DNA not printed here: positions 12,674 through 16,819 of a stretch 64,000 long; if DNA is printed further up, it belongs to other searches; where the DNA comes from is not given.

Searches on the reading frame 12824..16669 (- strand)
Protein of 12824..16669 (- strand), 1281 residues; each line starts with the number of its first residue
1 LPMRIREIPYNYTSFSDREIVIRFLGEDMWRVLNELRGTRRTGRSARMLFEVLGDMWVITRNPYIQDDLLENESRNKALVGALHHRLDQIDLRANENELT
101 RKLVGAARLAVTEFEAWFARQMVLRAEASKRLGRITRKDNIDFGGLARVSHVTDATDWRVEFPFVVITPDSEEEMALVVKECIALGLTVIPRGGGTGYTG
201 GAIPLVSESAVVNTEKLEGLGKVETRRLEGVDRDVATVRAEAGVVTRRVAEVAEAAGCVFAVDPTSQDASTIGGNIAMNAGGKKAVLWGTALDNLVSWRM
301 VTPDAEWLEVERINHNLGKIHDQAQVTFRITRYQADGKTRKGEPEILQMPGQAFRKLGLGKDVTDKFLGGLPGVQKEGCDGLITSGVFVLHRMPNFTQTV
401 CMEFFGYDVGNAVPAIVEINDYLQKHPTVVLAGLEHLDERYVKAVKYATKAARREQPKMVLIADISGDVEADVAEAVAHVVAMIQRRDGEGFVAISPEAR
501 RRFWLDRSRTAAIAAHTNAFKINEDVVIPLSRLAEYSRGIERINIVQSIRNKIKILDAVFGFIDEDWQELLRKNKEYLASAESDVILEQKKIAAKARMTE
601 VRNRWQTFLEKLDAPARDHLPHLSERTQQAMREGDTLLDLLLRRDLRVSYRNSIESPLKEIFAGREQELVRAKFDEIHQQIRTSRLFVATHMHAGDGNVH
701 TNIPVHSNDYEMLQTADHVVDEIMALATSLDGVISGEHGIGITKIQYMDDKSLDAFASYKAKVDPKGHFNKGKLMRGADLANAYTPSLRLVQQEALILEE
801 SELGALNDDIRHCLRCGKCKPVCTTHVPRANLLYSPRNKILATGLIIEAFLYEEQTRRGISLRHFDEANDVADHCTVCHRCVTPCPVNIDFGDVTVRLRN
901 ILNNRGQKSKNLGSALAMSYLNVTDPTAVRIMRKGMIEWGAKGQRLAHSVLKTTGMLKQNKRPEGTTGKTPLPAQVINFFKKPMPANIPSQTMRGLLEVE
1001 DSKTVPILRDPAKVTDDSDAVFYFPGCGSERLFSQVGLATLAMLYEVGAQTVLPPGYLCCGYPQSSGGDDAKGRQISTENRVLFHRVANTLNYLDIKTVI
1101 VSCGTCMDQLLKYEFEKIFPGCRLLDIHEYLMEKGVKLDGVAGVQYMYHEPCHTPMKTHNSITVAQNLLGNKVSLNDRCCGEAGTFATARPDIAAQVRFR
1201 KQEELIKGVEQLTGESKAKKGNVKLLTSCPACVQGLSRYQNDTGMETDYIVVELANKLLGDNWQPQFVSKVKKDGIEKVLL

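Call 89: search_protein_families(library=pfam, proteins=[window:12824-16669:-], max_evalue=0.001)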
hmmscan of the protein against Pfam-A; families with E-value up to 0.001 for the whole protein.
window:12824-16669:- (1281 aa): 9 families
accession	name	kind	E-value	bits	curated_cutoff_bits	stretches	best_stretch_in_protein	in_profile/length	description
PF12447.13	DUF3683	-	9.1e-51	171.2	27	1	4-115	2-113/114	Protein of unknown function (DUF3683)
PF02913.24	FAD-oxidase_C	-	9.8e-29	101.2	21.2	2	676-774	146-248/248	FAD linked oxidases, C-terminal domain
PF01565.28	FAD_binding_4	-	7.9e-27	94.1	26.4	1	165-310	3-138/139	FAD binding domain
PF11880.13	DUF3400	-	2.2e-21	75.6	25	1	1237-1281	1-45/45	Domain of unknown function (DUF3400)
PF02754.22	CCG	-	2.7e-09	37.5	20.6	1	1021-1110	1-84/85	Cysteine-rich domain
PF13183.11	Fer4_8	-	2.7e-08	34.7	27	1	810-889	2-68/68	4Fe-4S dicluster domain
PF13534.11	Fer4_17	-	0.00013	22.9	22.2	0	853-890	22-61/61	4Fe-4S dicluster domain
PF14697.11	Fer4_21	-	0.00025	21.6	35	0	868-887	34-53/59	4Fe-4S dicluster domain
PF12838.12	Fer4_7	-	0.00076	20.3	27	1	812-889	1-52/52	4Fe-4S dicluster domain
